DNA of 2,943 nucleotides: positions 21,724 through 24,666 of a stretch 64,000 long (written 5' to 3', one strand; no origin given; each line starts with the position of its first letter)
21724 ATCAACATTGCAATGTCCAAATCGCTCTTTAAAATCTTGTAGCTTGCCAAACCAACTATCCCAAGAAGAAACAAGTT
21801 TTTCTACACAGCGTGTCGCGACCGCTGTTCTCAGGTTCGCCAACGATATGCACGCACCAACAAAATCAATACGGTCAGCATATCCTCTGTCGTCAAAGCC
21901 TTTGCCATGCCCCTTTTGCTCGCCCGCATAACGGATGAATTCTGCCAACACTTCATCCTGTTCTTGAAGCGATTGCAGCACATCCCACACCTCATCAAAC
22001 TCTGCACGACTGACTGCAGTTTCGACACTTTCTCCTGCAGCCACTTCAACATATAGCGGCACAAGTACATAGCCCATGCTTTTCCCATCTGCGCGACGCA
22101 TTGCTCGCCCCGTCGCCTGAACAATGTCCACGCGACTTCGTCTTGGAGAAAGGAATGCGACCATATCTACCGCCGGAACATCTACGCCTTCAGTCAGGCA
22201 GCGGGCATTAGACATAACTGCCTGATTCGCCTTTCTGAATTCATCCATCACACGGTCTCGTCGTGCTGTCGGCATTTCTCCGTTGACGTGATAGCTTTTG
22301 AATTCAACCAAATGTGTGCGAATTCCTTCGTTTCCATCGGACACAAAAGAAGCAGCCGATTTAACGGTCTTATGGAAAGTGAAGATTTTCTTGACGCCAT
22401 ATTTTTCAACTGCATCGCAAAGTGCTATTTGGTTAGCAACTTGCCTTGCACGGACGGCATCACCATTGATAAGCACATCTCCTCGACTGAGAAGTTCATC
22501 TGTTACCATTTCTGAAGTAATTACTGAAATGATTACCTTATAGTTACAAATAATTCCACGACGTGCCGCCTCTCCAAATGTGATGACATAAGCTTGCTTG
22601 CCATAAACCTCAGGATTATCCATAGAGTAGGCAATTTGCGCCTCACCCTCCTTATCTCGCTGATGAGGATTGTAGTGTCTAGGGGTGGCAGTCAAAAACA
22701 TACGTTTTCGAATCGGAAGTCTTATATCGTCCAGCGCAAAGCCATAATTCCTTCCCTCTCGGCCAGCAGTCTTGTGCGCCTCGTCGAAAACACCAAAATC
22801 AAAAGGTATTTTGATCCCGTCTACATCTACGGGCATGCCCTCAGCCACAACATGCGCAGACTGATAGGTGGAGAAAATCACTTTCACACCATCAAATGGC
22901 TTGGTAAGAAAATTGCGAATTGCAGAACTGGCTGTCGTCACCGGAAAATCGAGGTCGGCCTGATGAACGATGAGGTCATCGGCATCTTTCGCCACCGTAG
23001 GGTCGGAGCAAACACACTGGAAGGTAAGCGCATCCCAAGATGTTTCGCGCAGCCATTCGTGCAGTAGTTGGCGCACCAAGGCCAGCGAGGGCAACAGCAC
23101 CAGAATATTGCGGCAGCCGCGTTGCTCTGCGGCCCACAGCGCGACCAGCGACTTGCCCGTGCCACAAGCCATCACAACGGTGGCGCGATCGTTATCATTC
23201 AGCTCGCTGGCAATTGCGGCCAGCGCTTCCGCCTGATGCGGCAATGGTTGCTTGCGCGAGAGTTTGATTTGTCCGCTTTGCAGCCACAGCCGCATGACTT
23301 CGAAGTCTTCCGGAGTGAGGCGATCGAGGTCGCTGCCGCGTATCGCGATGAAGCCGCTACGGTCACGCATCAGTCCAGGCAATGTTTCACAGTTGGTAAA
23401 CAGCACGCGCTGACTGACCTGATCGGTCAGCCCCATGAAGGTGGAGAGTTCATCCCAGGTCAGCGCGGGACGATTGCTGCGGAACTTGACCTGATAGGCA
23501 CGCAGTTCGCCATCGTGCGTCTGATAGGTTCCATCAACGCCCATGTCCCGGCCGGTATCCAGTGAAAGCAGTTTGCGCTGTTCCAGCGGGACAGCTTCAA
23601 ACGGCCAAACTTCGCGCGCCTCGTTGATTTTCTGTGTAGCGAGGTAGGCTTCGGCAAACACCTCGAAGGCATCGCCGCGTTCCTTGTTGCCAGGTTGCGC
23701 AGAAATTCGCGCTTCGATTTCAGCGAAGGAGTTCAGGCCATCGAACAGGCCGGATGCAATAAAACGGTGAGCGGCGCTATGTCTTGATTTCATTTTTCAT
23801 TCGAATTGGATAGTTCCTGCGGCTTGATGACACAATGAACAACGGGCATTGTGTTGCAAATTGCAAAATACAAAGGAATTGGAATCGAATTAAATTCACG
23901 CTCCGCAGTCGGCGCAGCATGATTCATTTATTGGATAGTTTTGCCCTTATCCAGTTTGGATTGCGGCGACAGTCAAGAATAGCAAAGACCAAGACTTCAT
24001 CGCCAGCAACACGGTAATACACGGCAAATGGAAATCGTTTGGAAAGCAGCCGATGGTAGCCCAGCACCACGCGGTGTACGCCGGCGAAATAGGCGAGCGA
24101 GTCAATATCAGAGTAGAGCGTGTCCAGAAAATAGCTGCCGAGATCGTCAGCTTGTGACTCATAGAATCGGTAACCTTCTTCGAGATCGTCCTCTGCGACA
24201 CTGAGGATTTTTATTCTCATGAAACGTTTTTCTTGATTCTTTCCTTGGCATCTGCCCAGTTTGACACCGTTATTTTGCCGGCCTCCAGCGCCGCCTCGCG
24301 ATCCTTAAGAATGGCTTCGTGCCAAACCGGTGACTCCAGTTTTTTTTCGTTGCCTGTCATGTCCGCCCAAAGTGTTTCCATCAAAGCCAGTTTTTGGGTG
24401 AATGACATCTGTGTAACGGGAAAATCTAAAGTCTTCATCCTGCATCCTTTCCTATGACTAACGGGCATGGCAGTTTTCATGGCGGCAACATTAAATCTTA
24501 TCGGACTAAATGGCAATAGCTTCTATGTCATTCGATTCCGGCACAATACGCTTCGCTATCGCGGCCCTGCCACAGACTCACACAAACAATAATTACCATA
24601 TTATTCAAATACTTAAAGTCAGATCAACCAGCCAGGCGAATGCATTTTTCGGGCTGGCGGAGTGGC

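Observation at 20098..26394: Co-directional accessory block (orphan 591-aa gene, ParE toxin/antitoxin, nuclease-helicase) between the mtn salvage genes and earP-efp: candidate defence island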

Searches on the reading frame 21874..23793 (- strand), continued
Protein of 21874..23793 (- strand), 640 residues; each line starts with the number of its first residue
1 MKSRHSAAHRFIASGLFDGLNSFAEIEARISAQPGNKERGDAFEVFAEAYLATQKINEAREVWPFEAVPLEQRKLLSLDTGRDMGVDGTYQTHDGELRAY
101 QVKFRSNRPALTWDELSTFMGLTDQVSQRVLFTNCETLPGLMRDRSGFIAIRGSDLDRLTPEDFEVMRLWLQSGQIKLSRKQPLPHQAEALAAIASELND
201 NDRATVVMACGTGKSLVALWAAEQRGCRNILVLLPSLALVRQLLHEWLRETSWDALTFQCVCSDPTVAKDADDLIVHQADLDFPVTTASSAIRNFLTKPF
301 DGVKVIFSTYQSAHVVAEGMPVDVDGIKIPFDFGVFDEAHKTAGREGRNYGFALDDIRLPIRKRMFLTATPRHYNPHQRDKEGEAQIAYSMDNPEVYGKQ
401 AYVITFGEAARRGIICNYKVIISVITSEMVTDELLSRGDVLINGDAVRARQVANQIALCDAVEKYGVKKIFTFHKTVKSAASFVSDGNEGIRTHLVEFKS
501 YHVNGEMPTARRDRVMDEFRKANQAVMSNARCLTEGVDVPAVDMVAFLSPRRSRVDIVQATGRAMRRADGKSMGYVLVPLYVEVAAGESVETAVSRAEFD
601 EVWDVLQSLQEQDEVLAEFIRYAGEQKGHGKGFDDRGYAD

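Call 23: find_encoding_contigs(protein=P0087, flank=8000, max_places=2)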
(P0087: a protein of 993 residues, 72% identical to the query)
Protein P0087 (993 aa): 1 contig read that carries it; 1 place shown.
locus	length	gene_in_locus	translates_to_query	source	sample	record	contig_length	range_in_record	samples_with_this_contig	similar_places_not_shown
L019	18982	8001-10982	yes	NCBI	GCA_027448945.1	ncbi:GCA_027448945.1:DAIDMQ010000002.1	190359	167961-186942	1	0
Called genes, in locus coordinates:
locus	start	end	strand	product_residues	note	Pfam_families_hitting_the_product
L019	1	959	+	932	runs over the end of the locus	PF00133:tRNA-synt_1, PF01406:tRNA-synt_1e (faint), PF09334:tRNA-synt_1g, PF01921:tRNA-synt_1f (weak), PF08264:Anticodon_1, PF06827:zf-FPG_IleRS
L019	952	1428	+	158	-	PF01252:Peptidase_A8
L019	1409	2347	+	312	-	PF02401:LYTB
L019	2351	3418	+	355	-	PF00070:Pyr_redox (faint), PF00890:FAD_binding_2, PF01266:DAO, PF01494:FAD_binding_3 (faint), PF03486:HI0933_like (faint), PF07992:Pyr_redox_2 (faint)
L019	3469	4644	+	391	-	PF25954:Beta-barrel_RND_2 (weak), PF25990:Beta-barrel_YknX (weak), PF25989:YknX_C (weak)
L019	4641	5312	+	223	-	PF00005:ABC_tran, PF02463:SMC_N (faint), PF13304:AAA_21 (faint)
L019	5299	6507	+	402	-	PF12704:MacB_PCD, PF02687:FtsX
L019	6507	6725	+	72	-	-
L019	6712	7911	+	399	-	PF12704:MacB_PCD, PF02687:FtsX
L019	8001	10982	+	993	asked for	PF00270:DEAD, PF04851:ResIII, PF00271:Helicase_C, PF03457:HA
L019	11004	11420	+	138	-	-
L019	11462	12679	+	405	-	PF10093:EarP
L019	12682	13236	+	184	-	PF08207:EFP_N, PF01132:EFP, PF09285:Elong-fact-P_C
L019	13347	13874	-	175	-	PF12276:DUF3617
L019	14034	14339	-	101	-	PF10387:DUF2442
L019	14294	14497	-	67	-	PF13711:DUF4160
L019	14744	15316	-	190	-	PF13505:OMP_b-brl, PF01389:OmpA_membrane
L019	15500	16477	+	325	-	PF19300:BPD_transp_1_N, PF00528:BPD_transp_1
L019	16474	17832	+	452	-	PF00528:BPD_transp_1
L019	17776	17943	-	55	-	-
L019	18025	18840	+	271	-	PF04244:DPRP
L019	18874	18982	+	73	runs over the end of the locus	-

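Call 44: find_encoding_contigs(protein=P0079, flank=9000, max_places=3)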
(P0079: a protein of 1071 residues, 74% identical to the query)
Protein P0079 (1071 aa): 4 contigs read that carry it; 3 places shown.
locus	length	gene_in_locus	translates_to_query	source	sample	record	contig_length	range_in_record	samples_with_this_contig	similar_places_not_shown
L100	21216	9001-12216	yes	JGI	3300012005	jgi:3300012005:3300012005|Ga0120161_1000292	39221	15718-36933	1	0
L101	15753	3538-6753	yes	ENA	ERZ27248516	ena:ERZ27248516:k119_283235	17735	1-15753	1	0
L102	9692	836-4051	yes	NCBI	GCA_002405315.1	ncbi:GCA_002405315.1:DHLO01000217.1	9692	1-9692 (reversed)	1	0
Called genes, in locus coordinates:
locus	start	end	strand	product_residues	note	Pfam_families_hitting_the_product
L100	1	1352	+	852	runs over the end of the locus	PF02743:dCache_1, PF00672:HAMP, PF00990:GGDEF, PF00563:EAL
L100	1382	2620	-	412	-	PF07690:MFS_1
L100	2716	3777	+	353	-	PF01168:Ala_racemase_N, PF00842:Ala_racemase_C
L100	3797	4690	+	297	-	PF12945:PilZNR, PF07238:PilZ (weak)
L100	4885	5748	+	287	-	PF01048:PNP_UDP_1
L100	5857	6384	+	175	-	PF00156:Pribosyltran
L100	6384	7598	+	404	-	PF01008:IF-2B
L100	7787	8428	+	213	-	PF00596:Aldolase_II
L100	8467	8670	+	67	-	PF21217:PaaA2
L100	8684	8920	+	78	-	PF05016:ParE_toxin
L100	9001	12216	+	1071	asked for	PF00270:DEAD, PF04851:ResIII, PF00271:Helicase_C, PF03457:HA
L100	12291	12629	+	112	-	-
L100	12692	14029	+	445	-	PF10093:EarP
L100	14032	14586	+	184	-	PF08207:EFP_N, PF01132:EFP, PF09285:Elong-fact-P_C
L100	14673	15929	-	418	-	PF00817:IMS, PF21999:IMS_HHH_1 (faint), PF11798:IMS_HHH (faint), PF11799:IMS_C, PF13438:DUF4113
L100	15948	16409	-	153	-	PF00717:Peptidase_S24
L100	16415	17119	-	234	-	PF00717:Peptidase_S24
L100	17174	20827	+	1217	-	-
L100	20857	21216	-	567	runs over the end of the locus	PF06472:ABC_membrane_2, PF00664:ABC_membrane (weak), PF05992:SbmA_BacA, PF00005:ABC_tran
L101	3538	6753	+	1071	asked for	PF00270:DEAD, PF04851:ResIII, PF00271:Helicase_C, PF03457:HA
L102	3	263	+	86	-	?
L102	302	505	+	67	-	PF21217:PaaA2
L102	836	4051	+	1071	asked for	PF00270:DEAD, PF04851:ResIII, PF00271:Helicase_C, PF03457:HA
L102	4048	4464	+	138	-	-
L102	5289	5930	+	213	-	PF10093:EarP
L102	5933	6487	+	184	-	PF08207:EFP_N, PF01132:EFP, PF09285:Elong-fact-P_C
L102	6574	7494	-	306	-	PF21999:IMS_HHH_1 (faint), PF11798:IMS_HHH (faint), PF11799:IMS_C, PF13438:DUF4113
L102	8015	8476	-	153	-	PF00717:Peptidase_S24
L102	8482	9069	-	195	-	PF00717:Peptidase_S24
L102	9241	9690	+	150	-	?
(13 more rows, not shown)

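Call 49: search_protein_families(library=pfam, proteins=[L019:11004-11420:+, L015:11311-12000:+, L015:12010-12201:+, L016:5907-7997:+, L100:12291-12629:+], max_evalue=0.05)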
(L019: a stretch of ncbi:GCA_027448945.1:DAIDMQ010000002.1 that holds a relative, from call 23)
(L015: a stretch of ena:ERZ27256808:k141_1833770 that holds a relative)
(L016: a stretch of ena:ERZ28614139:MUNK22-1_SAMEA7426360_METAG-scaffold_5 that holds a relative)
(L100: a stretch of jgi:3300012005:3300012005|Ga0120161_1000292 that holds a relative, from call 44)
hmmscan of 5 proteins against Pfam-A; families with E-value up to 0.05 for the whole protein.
L019:11004-11420:+ (138 aa): 1 family
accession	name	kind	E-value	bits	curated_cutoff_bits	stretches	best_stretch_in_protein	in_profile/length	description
PF22162.2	PFIN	-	0.0082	17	27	1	69-97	77-106/118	Plasmid Fertility inhibition factor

L015:11311-12000:+ (229 aa): 0 families

L015:12010-12201:+ (63 aa): 1 family
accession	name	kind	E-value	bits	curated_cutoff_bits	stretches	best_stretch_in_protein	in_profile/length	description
PF18765.7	Polbeta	-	0.048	14.3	26.9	0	41-60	14-33/93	Polymerase beta, Nucleotidyltransferase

L016:5907-7997:+ (696 aa): 11 families
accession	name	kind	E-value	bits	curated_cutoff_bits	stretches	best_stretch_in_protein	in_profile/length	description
PF12796.13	Ank_2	-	3.4e-39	133.7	27.3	4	122-211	1-88/90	Ankyrin repeats (3 copies)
PF03457.19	HA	-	2e-31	108.6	28.4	2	470-529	4-64/64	Helicase associated domain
PF13637.12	Ank_4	-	5.3e-22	77.8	22.7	3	154-203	1-50/50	Ankyrin repeats (many copies)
PF00023.36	Ank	-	5.9e-22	77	21.1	2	183-213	2-32/33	Ankyrin repeat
PF13857.12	Ank_5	-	1.9e-19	70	27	3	176-223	9-56/56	Ankyrin repeats (many copies)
PF13606.12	Ank_3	-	3.6e-18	63.9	22.3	1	183-209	2-28/30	Ankyrin repeat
PF04545.22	Sigma70_r4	-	1e-09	38.2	24.1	1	403-439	7-44/50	Sigma-70, region 4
PF00533.33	BRCT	-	2.1e-06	28.3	21.3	1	624-694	6-77/78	BRCA1 C Terminus (BRCT) domain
PF24521.3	Ank_KRIT1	-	4.8e-06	26.8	80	1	14-103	20-107/149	KRIT1 ankyrin-repeats domain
PF08281.18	Sigma70_r4_2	-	0.023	14.8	25.7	1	396-435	7-46/54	Sigma-70, region 4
PF16509.11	KORA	-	0.029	15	26.7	0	416-451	31-64/84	TrfB plasmid transcriptional repressor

L100:12291-12629:+ (112 aa): 0 families

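Call 64: search_dna_similar(query=window:21874-23793:-, collection=plasmids, mode=protein, max_rows=15)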
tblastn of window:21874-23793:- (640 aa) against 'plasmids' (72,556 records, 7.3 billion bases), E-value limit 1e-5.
Records with a match: 746; places in all: 970; records where one place covers at least 80% of the query: 158.
Best place of each record, by identity: <60% 746.
By first word of the organism name: Streptomyces 405; Pseudomonas 115; Rhodococcus 28; Klebsiella 14; Escherichia 12; Kitasatospora 12; Lactococcus 11; Phaeobacter 7; Curtobacterium 6; Leuconostoc 6; and 78 more.
By predicted mobility (MOB-suite, as given by PLSDB): non-mobilizable 468; mobilizable 204; conjugative 74.
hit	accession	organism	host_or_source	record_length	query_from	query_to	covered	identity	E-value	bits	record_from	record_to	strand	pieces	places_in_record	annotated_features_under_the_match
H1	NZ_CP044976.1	Hydrogenophaga sp. PBL-H3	-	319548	181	630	70%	43.6%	9e-104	353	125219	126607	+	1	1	DEAD/DEAH box helicase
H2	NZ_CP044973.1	Hydrogenophaga sp. PBL-H3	-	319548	181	630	70%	43.6%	9e-104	353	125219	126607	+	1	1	DEAD/DEAH box helicase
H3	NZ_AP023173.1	Rhodococcus qingshengii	-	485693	17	620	94%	32.4%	1e-71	259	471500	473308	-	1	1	DEAD/DEAH box helicase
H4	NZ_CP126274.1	Curtobacterium sp. MCBD17_040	-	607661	14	614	94%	32.0%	2e-68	249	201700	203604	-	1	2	type ISP restriction/modification enzyme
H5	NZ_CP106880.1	Curtobacterium flaccumfaciens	Euphorbia pulcherrima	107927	14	614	94%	31.7%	2e-68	250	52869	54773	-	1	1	type ISP restriction/modification enzyme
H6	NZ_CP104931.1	Curtobacterium flaccumfaciens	Euphorbia pulcherrima cv. Scandic Red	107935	14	614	94%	31.7%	2e-68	250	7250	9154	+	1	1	type ISP restriction/modification enzyme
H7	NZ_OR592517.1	Curtobacterium flaccumfaciens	-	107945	14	614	94%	31.7%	2e-68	250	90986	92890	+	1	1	type ISP restriction/modification enzyme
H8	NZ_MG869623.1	Polaromonas sp. W10N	Werenskioldbreen Glacier, Spitsbergen, ...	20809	12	614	94%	31.3%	6e-69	251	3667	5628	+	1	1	type ISP restriction/modification enzyme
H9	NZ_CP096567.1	Rhodococcus qingshengii JCM 15477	sandy loam,soil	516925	20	634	96%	30.4%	1e-62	233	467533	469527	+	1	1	DEAD/DEAH box helicase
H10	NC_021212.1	Pseudomonas sp. GLE121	Ecology Glacier ice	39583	7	614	95%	30.6%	1e-62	233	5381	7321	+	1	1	type ISP restriction/modification enzyme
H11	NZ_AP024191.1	Prescottella equi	Homo sapiens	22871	34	632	94%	30.9%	2e-61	229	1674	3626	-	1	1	none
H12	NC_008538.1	Arthrobacter sp. FB24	-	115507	19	620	94%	30.7%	3e-63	235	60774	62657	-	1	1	type ISP restriction/modification enzyme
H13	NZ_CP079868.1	Mycobacterium sp. SMC-8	Homo sapiens,sputum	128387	20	614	93%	31.0%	3e-62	231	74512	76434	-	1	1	DEAD/DEAH box helicase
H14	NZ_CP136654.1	Rhodococcus qingshengii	cell culture,soil from Antarctica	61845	15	634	97%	29.8%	2e-63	235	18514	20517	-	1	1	DEAD/DEAH box helicase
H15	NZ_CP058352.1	Peteryoungia desertarenae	Pure culture,Saline Desert Soil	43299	20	623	94%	30.4%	1e-61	229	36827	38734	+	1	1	type ISP restriction/modification enzyme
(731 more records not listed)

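Call 65: search_dna_similar(query=window:21874-23793:-, collection=phages, mode=protein, max_rows=10)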
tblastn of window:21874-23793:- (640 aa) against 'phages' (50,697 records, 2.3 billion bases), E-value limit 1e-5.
Records with a match: 114; places in all: 114; records where one place covers at least 80% of the query: 2.
Best place of each record, by identity: <60% 114.
By first word of the organism name: Salmonella 41; Synechococcus 28; Escherichia 10; Cyanophage 5; Vibrio 5; Staphylococcus 4; Listeria 3; Marine 3; Prochlorococcus 2; Idiomarinaceae 2; and 8 more.
By host as written in the record: Salmonella enterica subsp. enterica serovar Enteritidis PT1 14; - 11; Synechococcus sp. 10; Salmonella enterica 5; Synechococcus sp. WH 7803 4; Synechococcus sp. WH7803 4; Synechococcus sp. WH8102 4; Listeria monocytogenes 3; and 40 more.
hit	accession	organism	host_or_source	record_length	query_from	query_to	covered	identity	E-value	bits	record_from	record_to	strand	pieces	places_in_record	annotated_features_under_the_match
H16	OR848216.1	Listeria phage LM 4-14-1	Listeria monocytogenes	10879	37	614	90%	28.5%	2e-56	213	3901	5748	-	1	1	record has no annotation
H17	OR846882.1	Listeria phage LM 4-11-1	Listeria monocytogenes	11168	37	614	90%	28.5%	2e-56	213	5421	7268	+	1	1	record has no annotation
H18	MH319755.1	Marine virus AG-345-L05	single cell amplified by WGA-X; seawater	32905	183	594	64%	24.4%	5e-15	85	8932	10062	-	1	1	record has no annotation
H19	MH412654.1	Synechococcus phage S-T4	Synechococcus sp. WH 7803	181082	185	594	64%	24.4%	1e-13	81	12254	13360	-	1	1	DNA helicase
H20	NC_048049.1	Synechococcus phage S-T4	Synechococcus sp. WH 7803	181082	185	594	64%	24.4%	1e-13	81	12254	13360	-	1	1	DNA helicase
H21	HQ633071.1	Synechococcus phage S-SKS1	Synechococcus sp. WH7803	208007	179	594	65%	23.8%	4e-9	66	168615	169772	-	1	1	helicase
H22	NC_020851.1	Synechococcus phage S-SKS1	Synechococcus sp. WH7803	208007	179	594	65%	23.8%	4e-9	66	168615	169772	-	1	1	helicase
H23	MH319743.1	Marine virus AG-345-E15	single cell amplified by WGA-X; seawater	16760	189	594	63%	23.4%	1e-11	74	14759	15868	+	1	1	record has no annotation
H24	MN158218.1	Escherichia phage BEC1-17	Escherichia coli K514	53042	186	571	60%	24.5%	4e-7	60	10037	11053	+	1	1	ATP-dependent RNA helicase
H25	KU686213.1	Synechococcus phage S-CAM7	Synechococcus sp.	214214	176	581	63%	23.3%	6e-9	66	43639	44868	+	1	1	DEAD-like helicase superfamily domain containing protein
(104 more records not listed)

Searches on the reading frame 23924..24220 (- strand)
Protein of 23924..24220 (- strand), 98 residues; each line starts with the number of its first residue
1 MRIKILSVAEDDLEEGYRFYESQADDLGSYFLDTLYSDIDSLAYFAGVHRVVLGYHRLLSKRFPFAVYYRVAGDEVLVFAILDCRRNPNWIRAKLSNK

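Call 4: search_protein_families(library=pfam, proteins=[window:23924-24220:-], max_evalue=0.01)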
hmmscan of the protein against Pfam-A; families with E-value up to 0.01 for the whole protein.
window:23924-24220:- (98 aa): 1 family
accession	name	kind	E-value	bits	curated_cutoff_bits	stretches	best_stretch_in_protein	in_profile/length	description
PF05016.21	ParE_toxin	-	5.8e-05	24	23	1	7-87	5-88/89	ParE toxin of type II toxin-antitoxin system, parDE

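Call 5: search_protein_families(library=padloc, proteins=[window:23924-24220:-], max_evalue=0.01)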
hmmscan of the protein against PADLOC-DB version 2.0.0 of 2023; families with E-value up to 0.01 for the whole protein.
window:23924-24220:- (98 aa): 0 families

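Call 6: search_protein_families(library=ncbifam, proteins=[window:23924-24220:-], max_evalue=0.01)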
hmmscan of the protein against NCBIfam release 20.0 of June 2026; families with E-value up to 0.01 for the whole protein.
window:23924-24220:- (98 aa): 0 families

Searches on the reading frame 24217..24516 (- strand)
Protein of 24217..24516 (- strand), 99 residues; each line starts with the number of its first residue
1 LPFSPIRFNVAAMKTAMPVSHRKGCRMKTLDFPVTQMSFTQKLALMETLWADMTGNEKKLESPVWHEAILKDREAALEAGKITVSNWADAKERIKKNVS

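Call 4: search_protein_families(library=pfam, proteins=[window:24217-24516:-], max_evalue=0.01)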
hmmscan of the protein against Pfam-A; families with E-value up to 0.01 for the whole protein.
window:24217-24516:- (99 aa): 1 family
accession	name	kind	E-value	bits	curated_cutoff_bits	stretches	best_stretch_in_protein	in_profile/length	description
PF09720.15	Unstab_antitox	-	1.2e-11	44.9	23.3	1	37-90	2-54/54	Putative addiction module component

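Call 5: search_protein_families(library=padloc, proteins=[window:24217-24516:-], max_evalue=0.01)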
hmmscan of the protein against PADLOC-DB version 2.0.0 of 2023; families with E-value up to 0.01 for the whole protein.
window:24217-24516:- (99 aa): 0 families

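Call 6: search_protein_families(library=ncbifam, proteins=[window:24217-24516:-], max_evalue=0.01)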
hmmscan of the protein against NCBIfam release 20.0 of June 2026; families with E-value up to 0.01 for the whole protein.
window:24217-24516:- (99 aa): 1 family
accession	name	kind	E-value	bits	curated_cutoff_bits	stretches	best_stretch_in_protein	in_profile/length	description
TIGR02574.1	stabl_TIGR02574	hypoth_equivalog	0.0023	17.9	31.9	1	34-96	2-64/65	putative addiction module component, TIGR02574 family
